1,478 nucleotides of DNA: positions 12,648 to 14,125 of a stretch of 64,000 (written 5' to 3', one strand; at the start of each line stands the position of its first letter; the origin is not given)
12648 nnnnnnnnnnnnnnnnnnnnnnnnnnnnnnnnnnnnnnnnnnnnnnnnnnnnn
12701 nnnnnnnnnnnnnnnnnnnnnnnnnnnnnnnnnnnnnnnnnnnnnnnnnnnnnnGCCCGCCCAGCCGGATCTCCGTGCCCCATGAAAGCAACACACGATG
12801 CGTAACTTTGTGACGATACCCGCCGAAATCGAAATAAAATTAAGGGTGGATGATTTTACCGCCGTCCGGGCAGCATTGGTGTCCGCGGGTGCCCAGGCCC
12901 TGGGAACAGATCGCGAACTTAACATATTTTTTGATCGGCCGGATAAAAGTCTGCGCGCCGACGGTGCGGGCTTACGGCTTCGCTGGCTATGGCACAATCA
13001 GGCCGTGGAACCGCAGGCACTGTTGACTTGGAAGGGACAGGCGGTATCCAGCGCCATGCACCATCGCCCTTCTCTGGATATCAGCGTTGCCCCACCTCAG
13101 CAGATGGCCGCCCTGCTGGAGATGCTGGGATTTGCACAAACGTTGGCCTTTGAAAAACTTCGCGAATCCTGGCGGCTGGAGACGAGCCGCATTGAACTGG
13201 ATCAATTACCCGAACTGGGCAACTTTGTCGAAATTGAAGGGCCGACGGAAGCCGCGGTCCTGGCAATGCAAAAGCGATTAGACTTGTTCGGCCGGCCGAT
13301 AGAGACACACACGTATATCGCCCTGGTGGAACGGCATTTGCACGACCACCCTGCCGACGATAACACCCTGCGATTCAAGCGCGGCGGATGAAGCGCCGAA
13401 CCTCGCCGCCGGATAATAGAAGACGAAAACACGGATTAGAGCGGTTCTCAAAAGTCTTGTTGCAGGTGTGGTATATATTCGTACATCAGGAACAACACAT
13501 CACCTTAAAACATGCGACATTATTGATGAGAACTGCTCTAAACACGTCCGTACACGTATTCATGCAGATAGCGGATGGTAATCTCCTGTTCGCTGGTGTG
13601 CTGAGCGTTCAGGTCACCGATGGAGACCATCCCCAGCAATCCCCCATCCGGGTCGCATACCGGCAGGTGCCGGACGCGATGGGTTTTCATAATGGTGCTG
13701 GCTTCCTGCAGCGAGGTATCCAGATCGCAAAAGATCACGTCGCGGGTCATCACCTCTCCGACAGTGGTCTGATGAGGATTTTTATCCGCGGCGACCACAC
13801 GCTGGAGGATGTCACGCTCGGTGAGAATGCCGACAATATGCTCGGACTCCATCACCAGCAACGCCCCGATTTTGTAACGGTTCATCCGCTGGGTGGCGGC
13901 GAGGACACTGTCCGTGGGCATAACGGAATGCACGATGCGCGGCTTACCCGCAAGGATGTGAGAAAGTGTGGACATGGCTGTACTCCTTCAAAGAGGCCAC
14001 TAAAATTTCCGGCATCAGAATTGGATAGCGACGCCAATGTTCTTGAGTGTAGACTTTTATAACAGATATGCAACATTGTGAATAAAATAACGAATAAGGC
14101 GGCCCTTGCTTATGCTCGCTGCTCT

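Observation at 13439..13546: Hairpin element of about 107 nt present twice in inverted orientation 34.5 kb apart (copy A, downstream of the CYTH gene)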

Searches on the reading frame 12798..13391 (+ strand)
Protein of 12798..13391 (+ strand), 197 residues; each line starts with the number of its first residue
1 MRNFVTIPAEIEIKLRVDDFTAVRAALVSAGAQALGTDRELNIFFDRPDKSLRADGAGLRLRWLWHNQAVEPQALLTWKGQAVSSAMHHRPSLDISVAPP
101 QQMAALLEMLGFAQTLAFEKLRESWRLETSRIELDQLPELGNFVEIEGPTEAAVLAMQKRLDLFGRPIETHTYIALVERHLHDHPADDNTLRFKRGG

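Call 12: search_protein_families(library=pfam, proteins=[window:12798-13391:+])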
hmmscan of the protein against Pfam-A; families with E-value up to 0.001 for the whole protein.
window:12798-13391:+ (197 aa): 1 family
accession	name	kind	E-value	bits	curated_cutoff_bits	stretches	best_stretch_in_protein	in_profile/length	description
PF01928.26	CYTH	-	3.2e-20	73.2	23.2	1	10-152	3-149/179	CYTH domain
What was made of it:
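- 12798..13391 (+): CYTH-domain gene upstream of copy A (flank, not part of the element). Call 12 (PF01928, 73 bits).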

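Call 33: find_homologous_proteins(query=window:12798-13391:+, max_evalue=1e-20)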
Query window:12798-13391:+ (197 aa): 12 proteins with E <= 1e-20 among 319 candidates.
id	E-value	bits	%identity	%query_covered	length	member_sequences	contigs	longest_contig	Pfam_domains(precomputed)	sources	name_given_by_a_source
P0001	8.4e-126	435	100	100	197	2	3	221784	PF01928.27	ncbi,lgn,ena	-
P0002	3.0e-108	378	89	97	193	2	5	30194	PF01928.27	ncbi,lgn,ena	-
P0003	2.1e-103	362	85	98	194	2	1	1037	PF01928.27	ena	-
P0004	1.5e-102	359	84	97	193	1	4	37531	PF01928.27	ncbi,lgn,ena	-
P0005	1.0e-100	353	83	98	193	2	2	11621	PF01928.27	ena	-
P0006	1.5e-95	337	78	99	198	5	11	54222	PF01928.27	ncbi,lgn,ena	-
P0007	9.9e-90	318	74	98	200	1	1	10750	PF01928.27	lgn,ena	-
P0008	2.0e-43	167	48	95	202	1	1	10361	PF01928.27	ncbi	-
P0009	1.8e-33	134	43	95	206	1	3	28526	PF01928.27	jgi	jgi:adenylate cyclase, class 2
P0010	1.1e-28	118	38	97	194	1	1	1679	PF01928.27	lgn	-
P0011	2.6e-28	117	44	88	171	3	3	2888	PF01928.27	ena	-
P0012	9.8e-28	115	38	90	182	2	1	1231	PF01928.27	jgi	jgi:predicted adenylyl cyclase CyaB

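Call 34: find_encoding_contigs(protein=P0002, flank=3000, max_places=3)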
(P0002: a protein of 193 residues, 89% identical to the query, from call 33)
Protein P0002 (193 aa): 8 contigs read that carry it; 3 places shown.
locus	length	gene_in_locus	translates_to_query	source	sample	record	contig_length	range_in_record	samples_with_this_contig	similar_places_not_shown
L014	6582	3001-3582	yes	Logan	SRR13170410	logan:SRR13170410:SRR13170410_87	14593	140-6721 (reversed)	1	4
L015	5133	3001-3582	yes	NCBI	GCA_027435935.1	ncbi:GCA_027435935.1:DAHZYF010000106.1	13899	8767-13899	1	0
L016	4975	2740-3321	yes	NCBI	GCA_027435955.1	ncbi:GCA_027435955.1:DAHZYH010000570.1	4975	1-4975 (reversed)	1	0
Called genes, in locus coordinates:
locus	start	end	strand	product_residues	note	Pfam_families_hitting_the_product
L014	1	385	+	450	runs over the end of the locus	PF00109:ketoacyl-synt, PF00108:Thiolase_N (faint), PF02801:Ketoacyl-synt_C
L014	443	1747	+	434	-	PF00109:ketoacyl-synt, PF02801:Ketoacyl-synt_C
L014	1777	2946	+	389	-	PF08495:FIST, PF10442:FIST_C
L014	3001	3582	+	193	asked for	PF01928:CYTH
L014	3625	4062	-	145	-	PF00571:CBS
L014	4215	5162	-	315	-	PF01636:APH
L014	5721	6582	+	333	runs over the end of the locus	?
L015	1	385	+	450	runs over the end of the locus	PF00109:ketoacyl-synt, PF00108:Thiolase_N (faint), PF02801:Ketoacyl-synt_C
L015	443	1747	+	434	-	PF00109:ketoacyl-synt, PF02801:Ketoacyl-synt_C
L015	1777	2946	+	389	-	PF08495:FIST, PF10442:FIST_C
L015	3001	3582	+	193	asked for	PF01928:CYTH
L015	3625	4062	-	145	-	PF00571:CBS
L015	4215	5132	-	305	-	?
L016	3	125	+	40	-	?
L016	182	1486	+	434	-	PF00109:ketoacyl-synt, PF02801:Ketoacyl-synt_C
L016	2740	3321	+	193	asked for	PF01928:CYTH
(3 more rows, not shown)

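Call 35: find_encoding_contigs(protein=P0004, flank=3000, max_places=3)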
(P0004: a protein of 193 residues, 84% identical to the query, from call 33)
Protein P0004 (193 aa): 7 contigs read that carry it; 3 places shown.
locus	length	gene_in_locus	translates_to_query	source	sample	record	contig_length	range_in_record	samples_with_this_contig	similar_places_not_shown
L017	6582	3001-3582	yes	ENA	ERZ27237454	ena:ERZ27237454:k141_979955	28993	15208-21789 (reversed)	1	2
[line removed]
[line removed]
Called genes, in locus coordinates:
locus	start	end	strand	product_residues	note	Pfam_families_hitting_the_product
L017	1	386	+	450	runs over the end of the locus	PF00109:ketoacyl-synt, PF00108:Thiolase_N (faint), PF02801:Ketoacyl-synt_C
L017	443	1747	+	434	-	PF00109:ketoacyl-synt, PF02801:Ketoacyl-synt_C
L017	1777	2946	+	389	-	PF08495:FIST, PF10442:FIST_C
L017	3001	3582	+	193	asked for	PF01928:CYTH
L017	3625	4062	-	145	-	PF00571:CBS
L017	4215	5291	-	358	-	PF01636:APH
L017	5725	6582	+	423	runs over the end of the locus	-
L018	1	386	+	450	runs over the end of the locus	PF00109:ketoacyl-synt, PF00108:Thiolase_N (faint), PF02801:Ketoacyl-synt_C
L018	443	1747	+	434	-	PF00109:ketoacyl-synt, PF02801:Ketoacyl-synt_C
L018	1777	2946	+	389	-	PF08495:FIST, PF10442:FIST_C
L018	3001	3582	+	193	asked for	PF01928:CYTH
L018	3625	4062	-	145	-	PF00571:CBS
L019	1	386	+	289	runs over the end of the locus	?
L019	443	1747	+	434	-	PF00109:ketoacyl-synt, PF02801:Ketoacyl-synt_C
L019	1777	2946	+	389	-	PF08495:FIST, PF10442:FIST_C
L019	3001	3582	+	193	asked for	PF01928:CYTH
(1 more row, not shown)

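Call 36: find_encoding_contigs(protein=P0006, flank=3000, max_places=4)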
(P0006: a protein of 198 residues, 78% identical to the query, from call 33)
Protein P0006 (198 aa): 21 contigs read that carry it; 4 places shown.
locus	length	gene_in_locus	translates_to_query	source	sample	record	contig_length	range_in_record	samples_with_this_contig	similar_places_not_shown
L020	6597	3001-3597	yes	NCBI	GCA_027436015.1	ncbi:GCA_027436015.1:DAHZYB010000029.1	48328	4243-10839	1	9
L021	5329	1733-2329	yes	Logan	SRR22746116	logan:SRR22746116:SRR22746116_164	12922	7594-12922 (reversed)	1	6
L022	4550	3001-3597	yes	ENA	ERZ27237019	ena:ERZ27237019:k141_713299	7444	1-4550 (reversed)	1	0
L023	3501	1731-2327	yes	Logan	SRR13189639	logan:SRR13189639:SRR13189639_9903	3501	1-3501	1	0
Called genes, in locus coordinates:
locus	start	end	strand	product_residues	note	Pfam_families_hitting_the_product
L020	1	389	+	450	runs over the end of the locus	PF00109:ketoacyl-synt, PF02801:Ketoacyl-synt_C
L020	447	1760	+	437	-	PF00109:ketoacyl-synt, PF02801:Ketoacyl-synt_C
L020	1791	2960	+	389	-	PF08495:FIST, PF10442:FIST_C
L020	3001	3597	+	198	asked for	PF01928:CYTH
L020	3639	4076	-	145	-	PF00571:CBS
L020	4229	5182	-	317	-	PF01636:APH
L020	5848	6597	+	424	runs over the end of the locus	-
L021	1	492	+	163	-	?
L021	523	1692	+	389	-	PF08495:FIST, PF10442:FIST_C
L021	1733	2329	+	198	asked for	PF01928:CYTH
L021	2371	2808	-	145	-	PF00571:CBS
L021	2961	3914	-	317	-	PF01636:APH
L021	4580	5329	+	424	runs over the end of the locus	-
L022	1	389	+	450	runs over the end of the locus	PF00109:ketoacyl-synt, PF02801:Ketoacyl-synt_C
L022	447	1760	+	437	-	PF00109:ketoacyl-synt, PF02801:Ketoacyl-synt_C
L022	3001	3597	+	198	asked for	PF01928:CYTH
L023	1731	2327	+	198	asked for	PF01928:CYTH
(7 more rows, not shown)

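Call 37: find_encoding_contigs(protein=P0007, flank=3000, max_places=3)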
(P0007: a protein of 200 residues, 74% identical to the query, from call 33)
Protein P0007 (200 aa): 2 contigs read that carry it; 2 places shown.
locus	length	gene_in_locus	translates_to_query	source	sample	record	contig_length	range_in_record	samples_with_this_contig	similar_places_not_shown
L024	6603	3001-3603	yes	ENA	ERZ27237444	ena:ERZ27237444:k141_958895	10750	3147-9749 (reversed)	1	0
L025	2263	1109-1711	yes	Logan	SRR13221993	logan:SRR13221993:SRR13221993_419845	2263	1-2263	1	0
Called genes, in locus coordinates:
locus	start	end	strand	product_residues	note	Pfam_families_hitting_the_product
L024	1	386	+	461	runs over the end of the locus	?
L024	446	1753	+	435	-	PF00109:ketoacyl-synt, PF02801:Ketoacyl-synt_C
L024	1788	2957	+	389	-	PF08495:FIST, PF10442:FIST_C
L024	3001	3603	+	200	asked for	PF01928:CYTH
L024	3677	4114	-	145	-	PF00571:CBS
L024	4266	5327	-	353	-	PF01636:APH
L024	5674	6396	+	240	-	-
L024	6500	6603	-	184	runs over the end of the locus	-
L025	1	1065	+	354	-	?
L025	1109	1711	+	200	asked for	PF01928:CYTH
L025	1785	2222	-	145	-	PF00571:CBS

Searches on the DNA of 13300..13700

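Call 5: search_rna_families(source=window, start=13300, end=13700, threshold=evalue, max_evalue=10)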
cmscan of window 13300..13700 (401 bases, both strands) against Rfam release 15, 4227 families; matches with E-value up to 10: 3.
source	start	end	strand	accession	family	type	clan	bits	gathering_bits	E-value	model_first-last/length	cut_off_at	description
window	13574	13614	-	RF03012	Mu-gpT-DE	Gene; sRNA;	-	13.2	49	2.6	1-53/53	no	Mu-gpT-DE RNA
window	13520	13589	+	RF02308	TtnuCD34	Gene; snRNA; snoRNA; CD-box;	-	13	80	9.2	1-64/64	no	Tetrahymena snoRNA TtnuCD34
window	13660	13676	-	RF01747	msiK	Cis-reg;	-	12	33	3.8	25-45/60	no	msiK RNA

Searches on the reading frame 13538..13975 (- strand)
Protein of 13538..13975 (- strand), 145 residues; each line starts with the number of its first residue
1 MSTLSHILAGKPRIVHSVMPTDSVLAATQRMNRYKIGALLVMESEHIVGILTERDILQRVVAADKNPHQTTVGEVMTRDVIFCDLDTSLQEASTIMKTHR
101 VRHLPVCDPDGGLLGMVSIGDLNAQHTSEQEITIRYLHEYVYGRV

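Call 12: search_protein_families(library=pfam, proteins=[window:13538-13975:-])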
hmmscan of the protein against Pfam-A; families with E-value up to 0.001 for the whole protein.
window:13538-13975:- (145 aa): 1 family
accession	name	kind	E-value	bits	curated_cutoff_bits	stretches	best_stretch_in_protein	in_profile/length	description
PF00571.33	CBS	-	1.2e-26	93.2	24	2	72-122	1-51/57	CBS domain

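Call 31: find_encoding_contigs(protein=window:13538-13975:-, flank=3000, max_places=10)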
Protein window:13538-13975:- (145 aa): 9 contigs read that carry it; 4 places shown.
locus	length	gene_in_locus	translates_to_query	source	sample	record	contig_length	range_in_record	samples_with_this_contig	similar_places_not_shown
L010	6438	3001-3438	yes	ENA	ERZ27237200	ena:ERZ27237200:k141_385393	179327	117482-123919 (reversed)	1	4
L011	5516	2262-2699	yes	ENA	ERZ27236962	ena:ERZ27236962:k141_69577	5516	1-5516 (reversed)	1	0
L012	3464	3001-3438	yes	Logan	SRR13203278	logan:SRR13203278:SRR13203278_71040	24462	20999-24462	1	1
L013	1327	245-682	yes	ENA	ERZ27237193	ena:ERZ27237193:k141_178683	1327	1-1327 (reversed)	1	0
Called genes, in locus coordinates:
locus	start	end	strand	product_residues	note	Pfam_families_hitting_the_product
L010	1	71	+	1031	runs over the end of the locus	PF01565:FAD_binding_4, PF02913:FAD-oxidase_C, PF13183:Fer4_8, PF13534:Fer4_17, PF02754:CCG (faint)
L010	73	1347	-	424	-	-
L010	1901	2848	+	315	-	PF01636:APH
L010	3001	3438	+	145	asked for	PF00571:CBS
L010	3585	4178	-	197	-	PF01928:CYTH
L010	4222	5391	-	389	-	PF08495:FIST, PF10442:FIST_C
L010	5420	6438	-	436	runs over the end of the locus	PF00109:ketoacyl-synt, PF02801:Ketoacyl-synt_C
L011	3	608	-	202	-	?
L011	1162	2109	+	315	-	PF01636:APH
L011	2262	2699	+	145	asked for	PF00571:CBS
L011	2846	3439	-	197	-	PF01928:CYTH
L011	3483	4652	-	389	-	PF08495:FIST, PF10442:FIST_C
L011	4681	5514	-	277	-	?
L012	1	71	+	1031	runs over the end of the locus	PF01565:FAD_binding_4, PF02913:FAD-oxidase_C, PF13183:Fer4_8, PF13534:Fer4_17, PF02754:CCG (faint)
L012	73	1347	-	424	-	-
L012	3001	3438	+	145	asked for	PF00571:CBS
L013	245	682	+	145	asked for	PF00571:CBS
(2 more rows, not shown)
